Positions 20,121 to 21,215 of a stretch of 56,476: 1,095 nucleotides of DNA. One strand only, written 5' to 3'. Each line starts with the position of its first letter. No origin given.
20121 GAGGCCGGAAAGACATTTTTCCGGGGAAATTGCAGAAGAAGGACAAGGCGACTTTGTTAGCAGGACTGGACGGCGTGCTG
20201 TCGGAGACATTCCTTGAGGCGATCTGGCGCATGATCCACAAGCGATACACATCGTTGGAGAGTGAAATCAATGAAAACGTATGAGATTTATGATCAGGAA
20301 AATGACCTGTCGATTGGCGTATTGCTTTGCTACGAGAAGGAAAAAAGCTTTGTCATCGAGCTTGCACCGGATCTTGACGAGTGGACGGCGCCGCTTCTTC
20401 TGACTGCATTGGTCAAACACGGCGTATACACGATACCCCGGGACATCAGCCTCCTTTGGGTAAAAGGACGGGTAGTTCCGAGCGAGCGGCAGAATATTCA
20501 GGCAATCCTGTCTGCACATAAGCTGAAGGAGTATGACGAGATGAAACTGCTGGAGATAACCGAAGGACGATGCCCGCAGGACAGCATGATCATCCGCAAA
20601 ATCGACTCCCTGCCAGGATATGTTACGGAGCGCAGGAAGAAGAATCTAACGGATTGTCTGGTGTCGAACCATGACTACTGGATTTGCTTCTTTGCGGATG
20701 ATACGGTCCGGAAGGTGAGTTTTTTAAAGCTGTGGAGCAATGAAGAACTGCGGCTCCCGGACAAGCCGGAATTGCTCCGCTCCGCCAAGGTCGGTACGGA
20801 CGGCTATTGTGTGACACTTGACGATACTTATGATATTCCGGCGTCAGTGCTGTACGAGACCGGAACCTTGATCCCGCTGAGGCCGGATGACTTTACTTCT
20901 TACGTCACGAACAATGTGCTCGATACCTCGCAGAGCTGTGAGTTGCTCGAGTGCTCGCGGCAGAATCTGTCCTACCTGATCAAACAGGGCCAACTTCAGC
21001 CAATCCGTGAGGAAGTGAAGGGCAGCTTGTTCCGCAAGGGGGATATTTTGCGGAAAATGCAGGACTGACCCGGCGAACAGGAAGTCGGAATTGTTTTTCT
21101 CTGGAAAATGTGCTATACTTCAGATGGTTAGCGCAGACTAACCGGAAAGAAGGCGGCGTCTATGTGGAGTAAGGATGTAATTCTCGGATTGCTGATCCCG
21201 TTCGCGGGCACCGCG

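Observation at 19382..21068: Two-gene HipA-like kinase module with reversed gene order, an unusual HTH partner and twin palindromic operators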

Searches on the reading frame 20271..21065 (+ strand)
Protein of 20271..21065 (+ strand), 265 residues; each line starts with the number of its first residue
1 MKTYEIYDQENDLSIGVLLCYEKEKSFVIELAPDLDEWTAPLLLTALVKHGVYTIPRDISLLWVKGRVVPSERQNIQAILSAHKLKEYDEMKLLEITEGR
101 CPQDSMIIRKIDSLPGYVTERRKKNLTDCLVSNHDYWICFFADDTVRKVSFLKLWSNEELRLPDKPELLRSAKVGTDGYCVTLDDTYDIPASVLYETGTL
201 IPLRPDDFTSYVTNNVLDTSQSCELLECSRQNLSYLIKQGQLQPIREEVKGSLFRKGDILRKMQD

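Call 4: search_protein_families(library=pfam, proteins=[window:20271-21065:+], max_evalue=1)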
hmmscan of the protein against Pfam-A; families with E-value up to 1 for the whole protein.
window:20271-21065:+ (265 aa): 1 family
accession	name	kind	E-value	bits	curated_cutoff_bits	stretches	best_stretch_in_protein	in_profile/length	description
PF12728.13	HTH_17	-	0.00093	19.9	27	1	216-260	1-44/51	Helix-turn-helix domain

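Call 5: search_protein_families(library=ncbifam, proteins=[window:20271-21065:+], max_evalue=1)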
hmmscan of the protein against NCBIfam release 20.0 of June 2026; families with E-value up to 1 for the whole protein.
window:20271-21065:+ (265 aa): 0 families

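Call 6: search_protein_families(library=padloc, proteins=[window:20271-21065:+], max_evalue=1)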
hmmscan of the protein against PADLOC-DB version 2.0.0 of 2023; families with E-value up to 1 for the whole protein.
window:20271-21065:+ (265 aa): 2 families
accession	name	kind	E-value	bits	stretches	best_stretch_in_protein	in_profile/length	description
PDLC04349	PDC-M03B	-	4.4e-05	21.2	1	67-106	75-114/232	-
PDLC04352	PDC-M03B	-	0.019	12.5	1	67-105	79-118/250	-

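Call 9: search_solved_structures(query=window:20271-21065:+, max_evalue=10, show_alignments=2)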
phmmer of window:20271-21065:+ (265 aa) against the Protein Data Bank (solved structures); distinct sequences matched with E-value up to 10: 5.
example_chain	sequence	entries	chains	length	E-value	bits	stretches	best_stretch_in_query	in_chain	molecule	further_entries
8ugj_3E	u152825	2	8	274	1.2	11.7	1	187-238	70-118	Cytochrome b-c1 complex subunit Rieske, mitochondrial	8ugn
5gup_2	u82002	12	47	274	1.2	11.6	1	187-238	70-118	Cytochrome b-c1 complex subunit Rieske, mitochondrial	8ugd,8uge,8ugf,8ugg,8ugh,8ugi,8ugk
9vtp_I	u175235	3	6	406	1.2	11.6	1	213-249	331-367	TniQ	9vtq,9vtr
4d6t_V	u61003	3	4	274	1.3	11.5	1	178-238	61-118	CYTOCHROME B-C1 COMPLEX SUBUNIT RIESKE, MITOCHONDRIAL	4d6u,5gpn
9buh_2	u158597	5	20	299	1.5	11.4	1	187-238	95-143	Ubiquinol-cytochrome c reductase, Rieske iron-sulfur polypeptide 1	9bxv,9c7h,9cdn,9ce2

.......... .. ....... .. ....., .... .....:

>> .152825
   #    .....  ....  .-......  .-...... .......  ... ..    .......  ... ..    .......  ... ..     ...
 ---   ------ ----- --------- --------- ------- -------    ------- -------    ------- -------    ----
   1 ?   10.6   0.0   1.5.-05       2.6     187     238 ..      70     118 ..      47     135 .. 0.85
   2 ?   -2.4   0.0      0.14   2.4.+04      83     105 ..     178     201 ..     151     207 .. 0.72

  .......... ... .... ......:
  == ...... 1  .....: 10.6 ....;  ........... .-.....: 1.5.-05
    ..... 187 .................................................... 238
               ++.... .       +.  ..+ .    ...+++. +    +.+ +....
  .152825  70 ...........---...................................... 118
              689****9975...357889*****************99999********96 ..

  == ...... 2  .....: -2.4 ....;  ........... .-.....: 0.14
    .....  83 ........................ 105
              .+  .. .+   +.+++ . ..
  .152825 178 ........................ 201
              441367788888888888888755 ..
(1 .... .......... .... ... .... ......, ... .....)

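Call 10: find_homologous_proteins(query=window:20271-21065:+)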
Query window:20271-21065:+ (265 aa): 366 proteins with E <= 0.001 among 807 candidates; the best 120 are listed.
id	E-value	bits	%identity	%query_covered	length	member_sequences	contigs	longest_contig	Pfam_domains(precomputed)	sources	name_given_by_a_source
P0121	1.1e-174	597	100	100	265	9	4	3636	-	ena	-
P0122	6.2e-166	568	95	100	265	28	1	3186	-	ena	-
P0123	3.1e-158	543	91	99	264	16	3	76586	-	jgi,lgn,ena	jgi:hypothetical protein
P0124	8.6e-122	424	73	99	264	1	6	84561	-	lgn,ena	-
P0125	1.0e-98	348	58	99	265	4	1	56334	-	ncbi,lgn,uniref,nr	ncbi:hypothetical protein SAMN04487770_13037 [Butyrivibrio sp. ob235]|uniref:hypothetical protein n=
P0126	3.5e-98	346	59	98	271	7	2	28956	-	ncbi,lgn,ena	-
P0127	7.0e-98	345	59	98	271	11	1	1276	-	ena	-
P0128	7.8e-98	345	59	98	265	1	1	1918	-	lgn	-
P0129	3.2e-97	343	59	98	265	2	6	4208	-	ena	-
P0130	3.0e-96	340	57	99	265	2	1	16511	-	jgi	jgi:hypothetical protein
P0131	4.7e-96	339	57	98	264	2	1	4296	-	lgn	-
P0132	8.0e-96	338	57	99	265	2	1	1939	-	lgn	-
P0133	3.0e-95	337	56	98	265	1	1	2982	-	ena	-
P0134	3.2e-95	336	57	98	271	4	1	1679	-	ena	-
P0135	3.8e-95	336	57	98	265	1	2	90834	-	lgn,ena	-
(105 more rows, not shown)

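Call 11: search_protein_families(library=phrogs, proteins=[window:20271-21065:+], max_evalue=1)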
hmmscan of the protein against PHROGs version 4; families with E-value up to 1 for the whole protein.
window:20271-21065:+ (265 aa): 3 families
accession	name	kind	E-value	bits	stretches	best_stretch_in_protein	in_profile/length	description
phrog_4691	-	integration and excision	9.5e-14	52.2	1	206-262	8-64/78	excisionase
phrog_38708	-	unknown function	0.023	14.3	1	206-260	8-62/410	-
phrog_2907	-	integration and excision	0.24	12.8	1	214-246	4-36/117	excisionase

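Call 26: search_solved_structures(query=A1, max_evalue=10, show_alignments=4)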
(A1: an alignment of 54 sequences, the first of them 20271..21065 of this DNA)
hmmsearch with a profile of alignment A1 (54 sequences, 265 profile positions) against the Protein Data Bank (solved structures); distinct sequences matched with E-value up to 10: 6.
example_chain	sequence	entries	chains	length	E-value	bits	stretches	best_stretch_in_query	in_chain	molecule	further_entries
4d6t_V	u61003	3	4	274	0.15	14.8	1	172-242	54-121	CYTOCHROME B-C1 COMPLEX SUBUNIT RIESKE, MITOCHONDRIAL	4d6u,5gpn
4d6t_E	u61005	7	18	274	0.33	13.7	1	176-242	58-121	CYTOCHROME B-C1 COMPLEX SUBUNIT RIESKE, MITOCHONDRIAL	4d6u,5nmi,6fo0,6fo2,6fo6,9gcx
4jh1_A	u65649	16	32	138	0.91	12.2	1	157-215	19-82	Metallothiol transferase FosB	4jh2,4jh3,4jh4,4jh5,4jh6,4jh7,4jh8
8ugj_3E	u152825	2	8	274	1.1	11.9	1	187-242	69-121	Cytochrome b-c1 complex subunit Rieske, mitochondrial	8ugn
5gup_2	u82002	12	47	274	1.4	11.6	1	188-242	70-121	Cytochrome b-c1 complex subunit Rieske, mitochondrial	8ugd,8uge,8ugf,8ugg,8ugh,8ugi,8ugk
9buh_2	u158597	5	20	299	1.6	11.3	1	188-242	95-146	Ubiquinol-cytochrome c reductase, Rieske iron-sulfur polypeptide 1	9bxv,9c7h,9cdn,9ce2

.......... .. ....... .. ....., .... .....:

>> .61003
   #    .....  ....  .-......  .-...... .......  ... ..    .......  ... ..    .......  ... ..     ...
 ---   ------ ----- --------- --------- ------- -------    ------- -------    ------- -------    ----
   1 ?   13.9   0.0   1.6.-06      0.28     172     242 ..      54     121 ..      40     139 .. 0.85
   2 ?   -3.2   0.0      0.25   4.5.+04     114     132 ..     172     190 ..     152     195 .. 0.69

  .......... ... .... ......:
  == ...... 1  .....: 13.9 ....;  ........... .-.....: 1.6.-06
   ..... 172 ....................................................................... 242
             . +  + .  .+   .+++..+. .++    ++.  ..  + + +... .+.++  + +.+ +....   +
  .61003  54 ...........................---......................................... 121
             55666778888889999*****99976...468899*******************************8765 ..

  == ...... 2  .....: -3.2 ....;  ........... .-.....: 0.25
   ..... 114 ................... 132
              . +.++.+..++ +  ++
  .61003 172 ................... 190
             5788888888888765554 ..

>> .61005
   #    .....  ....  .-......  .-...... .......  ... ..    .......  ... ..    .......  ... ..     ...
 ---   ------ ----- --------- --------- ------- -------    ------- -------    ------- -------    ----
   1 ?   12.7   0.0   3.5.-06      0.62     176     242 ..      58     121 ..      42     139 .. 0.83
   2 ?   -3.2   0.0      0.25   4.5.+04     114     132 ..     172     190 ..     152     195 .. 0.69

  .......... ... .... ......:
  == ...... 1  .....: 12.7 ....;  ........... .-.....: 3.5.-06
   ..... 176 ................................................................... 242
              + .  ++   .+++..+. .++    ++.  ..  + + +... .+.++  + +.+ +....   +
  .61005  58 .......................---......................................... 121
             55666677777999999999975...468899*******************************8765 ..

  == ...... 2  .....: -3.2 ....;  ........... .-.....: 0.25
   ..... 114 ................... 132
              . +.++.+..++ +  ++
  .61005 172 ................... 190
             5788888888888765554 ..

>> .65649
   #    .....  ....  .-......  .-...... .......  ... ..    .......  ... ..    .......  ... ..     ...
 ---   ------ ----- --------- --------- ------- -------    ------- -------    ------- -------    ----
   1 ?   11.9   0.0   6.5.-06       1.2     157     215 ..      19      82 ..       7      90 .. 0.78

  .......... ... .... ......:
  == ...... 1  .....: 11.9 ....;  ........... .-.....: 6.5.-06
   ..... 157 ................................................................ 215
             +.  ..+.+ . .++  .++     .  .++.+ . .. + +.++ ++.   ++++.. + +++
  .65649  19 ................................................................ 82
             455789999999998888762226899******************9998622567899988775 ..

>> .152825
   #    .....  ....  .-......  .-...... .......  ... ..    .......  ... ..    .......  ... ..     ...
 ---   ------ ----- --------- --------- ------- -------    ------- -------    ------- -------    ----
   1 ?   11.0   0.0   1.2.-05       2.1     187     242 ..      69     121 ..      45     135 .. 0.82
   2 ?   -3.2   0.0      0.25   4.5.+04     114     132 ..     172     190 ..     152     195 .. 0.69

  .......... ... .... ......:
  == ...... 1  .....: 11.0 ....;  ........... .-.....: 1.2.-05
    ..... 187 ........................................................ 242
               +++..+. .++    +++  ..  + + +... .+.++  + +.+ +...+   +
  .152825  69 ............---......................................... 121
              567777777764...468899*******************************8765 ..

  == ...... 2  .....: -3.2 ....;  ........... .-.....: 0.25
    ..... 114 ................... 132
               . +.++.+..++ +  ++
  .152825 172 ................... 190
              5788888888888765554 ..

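Call 30: predict_structure(alignment_id=A1)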
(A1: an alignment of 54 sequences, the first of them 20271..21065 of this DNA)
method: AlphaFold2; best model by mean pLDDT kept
length: 265 residues; sequences in the alignment: 54
mean_pLDDT: 90.8   pTM: 0.82
mean pLDDT of the five models: 90.8, 90.5, 89.6, 88.8, 88.7
residues with pLDDT >= 90: 179; 70-90: 84; 50-70: 2; < 50: 0
segments of 3 or more residues with pLDDT < 50: none
pLDDT, mean of each block of 10 residues (from residue 1): 94 95 93 94 92 93 87 86 88 83 84 96 97 93 97 82 84 95 92 96 95 93 93 91 82 90 84
secondary structure, 60 per line:
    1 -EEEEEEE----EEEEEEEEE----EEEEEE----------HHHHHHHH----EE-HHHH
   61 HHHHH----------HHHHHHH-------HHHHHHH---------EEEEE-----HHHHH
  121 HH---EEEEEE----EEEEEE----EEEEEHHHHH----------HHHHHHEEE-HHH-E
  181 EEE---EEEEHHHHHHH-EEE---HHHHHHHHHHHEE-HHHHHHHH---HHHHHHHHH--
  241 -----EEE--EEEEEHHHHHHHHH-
elements in order: E2-8 E13-21 E26-31 H42-49 H57-65 H76-82 H90-96 E106-110 H116-122 E126-131 E136-141 E146-150 H151-155 H166-171 E172-174 E180-183 E187-190 H191-197 E199-201 H205-215 H219-226 H230-238 E246-248 E251-255 H256-264

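Call 34: fold_search(model_id=the predicted structure, library=pdb)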
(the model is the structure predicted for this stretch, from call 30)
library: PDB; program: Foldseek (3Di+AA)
matches with E <= 10: 732; with E <= 0.001: 0
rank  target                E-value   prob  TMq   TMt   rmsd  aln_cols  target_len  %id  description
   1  4pu4_B                5.4e-03  1.00  0.32  0.21  18.7       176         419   10  Shewanella oneidensis MR-1 Toxin Antitoxin System HipA, HipB and its operator DNA complex (space group P21) (released 2014-08-06)
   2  4pu4_A                1.3e-02  0.99  0.31  0.20  18.7       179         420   11  Shewanella oneidensis MR-1 Toxin Antitoxin System HipA, HipB and its operator DNA complex (space group P21) (released 2014-08-06)
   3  9vtp_I                6.6e-02  1.00  0.16  0.12   5.6        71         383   22  Target DNA-bound type I-F3 TniQ-Cascade of Vibrio parahaemolyticus in partial R-loop state (released 2026-02-11)
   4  5i44_A                1.1e-01  1.00  0.18  0.61   2.2        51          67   20  Structure of RacA-DNA complex; P21 form (released 2016-05-04)
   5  4pu3_A                1.1e-01  0.44  0.30  0.20  21.1       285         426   12  Shewanella oneidensis MR-1 Toxin Antitoxin System HipA, HipB and its operator DNA complex (space group P212121) (released 2014-08-06)
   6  4pu5                  1.2e-01  0.44  0.30  0.19  21.2       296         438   10  Shewanella oneidensis Toxin Antitoxin System Toxin Protein HipA Bound with AMPPNP and Mg (released 2014-08-06)
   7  6ama_B                1.3e-01  1.00  0.17  0.71   2.2        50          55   16  Structure of S. coelicolor/S. venezuelae BldC-smeA-ssfA complex to 3.09 Angstrom (released 2018-03-28)
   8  5d90_A                1.4e-01  1.00  0.17  0.34   2.5        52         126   21  Crystal structure of HiNmlR, a MerR family regulator lacking the sensor domain, bound to promoter DNA (released 2016-06-29)
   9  5d90_B                1.7e-01  1.00  0.17  0.34   2.6        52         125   21  Crystal structure of HiNmlR, a MerR family regulator lacking the sensor domain, bound to promoter DNA (released 2016-06-29)
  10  2auw_A                1.7e-01  0.77  0.22  0.37  14.1       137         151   15  Crystal Structure of Putative DNA Binding Protein NE0471 from Nitrosomonas europaea ATCC 19718 (released 2005-10-11)
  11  5d90_C                1.8e-01  1.00  0.17  0.32   2.4        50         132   22  Crystal structure of HiNmlR, a MerR family regulator lacking the sensor domain, bound to promoter DNA (released 2016-06-29)
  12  5dms_C                1.8e-01  0.08  0.13  0.15  19.8       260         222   11  Mouse Polo-box domain and Emi2 (169-177) (released 2015-10-28)
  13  2auw_B                1.9e-01  0.75  0.22  0.36  13.8       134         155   16  Crystal Structure of Putative DNA Binding Protein NE0471 from Nitrosomonas europaea ATCC 19718 (released 2005-10-11)
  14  7pzy_a                2.2e-01  0.85  0.14  0.41  12.4        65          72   14  Structure of the vacant Candida albicans 80S ribosome (released 2022-05-18)
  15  4r4e_A                2.3e-01  1.00  0.17  0.52   2.2        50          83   22  Structure of GlnR-DNA complex (released 2015-03-04)
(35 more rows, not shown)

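Call 46: search_protein_families(library=pfam, alignment_id=A4, max_evalue=1)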
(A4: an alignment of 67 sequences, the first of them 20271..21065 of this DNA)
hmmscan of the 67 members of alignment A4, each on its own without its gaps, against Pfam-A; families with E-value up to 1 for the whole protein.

A. member 1, window:20271-21065:+ (265 aa): 1 family
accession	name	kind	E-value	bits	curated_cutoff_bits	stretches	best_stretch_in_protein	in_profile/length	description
PF12728.13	HTH_17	-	0.00093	19.9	27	1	216-260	1-44/51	Helix-turn-helix domain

B. families by the number of members that match (of 67 scanned): 59 families (the first 25 are shown)
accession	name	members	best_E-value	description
PF12728.13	HTH_17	50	3.8e-09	Helix-turn-helix domain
PF10387.14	DUF2442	30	6.2e-09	Protein of unknown function (DUF2442)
PF13338.12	AbiEi_4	22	8.3e-06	Transcriptional regulator, AbiEi antitoxin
PF13411.12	MerR_1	17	0.00068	MerR HTH family regulatory protein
PF00376.29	MerR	7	7.4e-05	MerR family regulatory protein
PF13518.12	HTH_28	5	0.016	Helix-turn-helix domain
PF13384.12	HTH_23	5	0.081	Homeodomain-like domain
PF13443.12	HTH_26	4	0.013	Cro/C1-type HTH DNA-binding domain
PF04137.20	ERO1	4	0.019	Endoplasmic Reticulum Oxidoreductin 1 (ERO1)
PF22731.1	NCH4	4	0.021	NACHT C-terminal Helical domain 4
PF19934.4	DUF6397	4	0.029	Family of unknown function (DUF6397)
PF13591.12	MerR_2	4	0.041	MerR HTH family regulatory protein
PF22233.2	PhyR_sigma-like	4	0.058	Response regulator PhyR, sigma-like domain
PF13551.12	HTH_29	4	0.083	Winged helix-turn helix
PF21531.3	Rv2175c_wHTH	3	0.0077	DNA-binding protein Rv2175c, wHTH domain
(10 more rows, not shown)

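Call 52: search_dna_similar(query=window:20271-21065:+, collection=plasmids, mode=protein, max_evalue=0.001, max_rows=30)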
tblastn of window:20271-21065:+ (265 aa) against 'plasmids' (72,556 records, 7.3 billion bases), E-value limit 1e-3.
Records with a match: 23; places in all: 23; records where one place covers at least 80% of the query: 1.
Best place of each record, by identity: <60% 23.
By first word of the organism name: Bacillus 22; Pseudobutyrivibrio 1.
By predicted mobility (MOB-suite, as given by PLSDB): non-mobilizable 23.
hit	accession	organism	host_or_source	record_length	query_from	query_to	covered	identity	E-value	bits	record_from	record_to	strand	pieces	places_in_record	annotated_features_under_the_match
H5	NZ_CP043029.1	Pseudobutyrivibrio xylanivorans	Bovine,rumen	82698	17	259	92%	40.3%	1e-48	179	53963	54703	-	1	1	hypothetical protein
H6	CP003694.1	Bacillus thuringiensis MC28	-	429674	206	264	22%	45.8%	5e-8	61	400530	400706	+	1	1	hypothetical protein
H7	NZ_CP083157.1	Bacillus thuringiensis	whole organism,Biopesticide XenTari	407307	206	264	22%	42.4%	6e-7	57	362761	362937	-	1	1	hypothetical protein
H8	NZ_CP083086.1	Bacillus thuringiensis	whole organism,Biopesticide B401/B402 ...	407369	206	264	22%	42.4%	6e-7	57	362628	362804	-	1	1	hypothetical protein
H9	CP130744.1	Bacillus thuringiensis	rhizhosphere soil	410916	206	264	22%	42.4%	6e-7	57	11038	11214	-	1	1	DNA-binding protein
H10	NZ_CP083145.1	Bacillus thuringiensis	whole organism,Biopesticide Agree WP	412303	206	264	22%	42.4%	6e-7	57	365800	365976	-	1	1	hypothetical protein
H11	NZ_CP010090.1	Bacillus thuringiensis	Dendrolimus sibericus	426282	206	264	22%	42.4%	6e-7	57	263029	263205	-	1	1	hypothetical protein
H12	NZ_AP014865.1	Bacillus thuringiensis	-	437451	206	264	22%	42.4%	6e-7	57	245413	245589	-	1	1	transcriptional regulator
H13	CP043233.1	Bacillus thuringiensis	whole organism,soil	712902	206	264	22%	42.4%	6e-7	57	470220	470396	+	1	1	DNA-binding protein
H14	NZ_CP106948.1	Bacillus thuringiensis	BGSC database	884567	206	264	22%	42.4%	6e-7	57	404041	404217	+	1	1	DNA-binding protein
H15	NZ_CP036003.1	Bacillus mycoides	cell culture,soil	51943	194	261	26%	33.8%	4e-5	52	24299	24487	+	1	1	DNA-binding protein | hypothetical protein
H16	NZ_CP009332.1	Bacillus thuringiensis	-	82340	206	260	21%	38.2%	9e-5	51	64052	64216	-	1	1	DNA-binding protein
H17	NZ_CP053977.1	Bacillus thuringiensis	-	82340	206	260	21%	38.2%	9e-5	51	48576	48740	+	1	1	DNA-binding protein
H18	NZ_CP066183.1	Bacillus cytotoxicus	Whole organism,Instant Soup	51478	206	261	21%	37.5%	3e-4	49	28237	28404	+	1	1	DNA-binding protein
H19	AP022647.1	Bacillus wiedmannii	-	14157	206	262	22%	36.8%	7e-5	51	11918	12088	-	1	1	hypothetical protein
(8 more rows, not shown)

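Call 83: fold_search(model_id=the predicted structure, library=viral)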
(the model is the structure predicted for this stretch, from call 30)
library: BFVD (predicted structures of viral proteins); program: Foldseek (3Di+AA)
matches with E <= 10: 1073; with E <= 0.001: 0
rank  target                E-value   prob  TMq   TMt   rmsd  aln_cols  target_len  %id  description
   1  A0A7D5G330            1.2e-02  0.98  0.19  0.30   9.5       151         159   13  (no name in the UniProt tables at hand)
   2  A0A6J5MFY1            2.2e-02  1.00  0.18  0.78   1.8        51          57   25  Helix-turn-helix domain-containing protein [uncultured Caudovirales phage]
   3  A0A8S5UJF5            2.5e-02  1.00  0.19  0.55   2.4        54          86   20  Helix-turn-helix domain protein [Siphoviridae sp. ctvph17]
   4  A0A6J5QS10            2.5e-02  1.00  0.19  0.67   3.7        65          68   22  Helix-turn-helix domain containing protein [uncultured Caudovirales phage]
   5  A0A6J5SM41            2.8e-02  1.00  0.18  0.39   8.0        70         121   18  Helix-turn-helix domain-containing protein [uncultured Caudovirales phage]
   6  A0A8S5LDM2            3.3e-02  1.00  0.18  0.71   1.5        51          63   27  Helix-turn-helix domain protein [Siphoviridae sp. ctRlz6]
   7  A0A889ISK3            3.3e-02  0.97  0.17  0.29  12.4       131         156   18  (no name in the UniProt tables at hand)
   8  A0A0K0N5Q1            3.5e-02  1.00  0.18  0.72   3.8        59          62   20  Helix-turn-helix domain-containing protein [Gordonia phage GRU3]
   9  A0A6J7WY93            3.5e-02  0.89  0.18  0.27   9.4       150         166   10  Uncharacterized protein [uncultured Caudovirales phage]
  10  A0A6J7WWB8            3.7e-02  1.00  0.18  0.67   1.6        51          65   24  Uncharacterized protein [uncultured Caudovirales phage]
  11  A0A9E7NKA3            3.7e-02  1.00  0.17  0.54   2.2        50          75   20  (no name in the UniProt tables at hand)
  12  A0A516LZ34            3.7e-02  1.00  0.18  0.61   6.1        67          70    9  (no name in the UniProt tables at hand)
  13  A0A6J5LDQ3            3.7e-02  0.51  0.18  0.14  22.4       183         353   14  Helix-turn-helix domain-containing protein [uncultured Caudovirales phage]
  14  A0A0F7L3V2            3.9e-02  1.00  0.19  0.68   3.3        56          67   18  Helix-turn-helix domain-containing protein [uncultured marine virus]
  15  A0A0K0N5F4            4.1e-02  1.00  0.18  0.71   1.5        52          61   23  DNA binding protein [Tsukamurella phage TIN2]
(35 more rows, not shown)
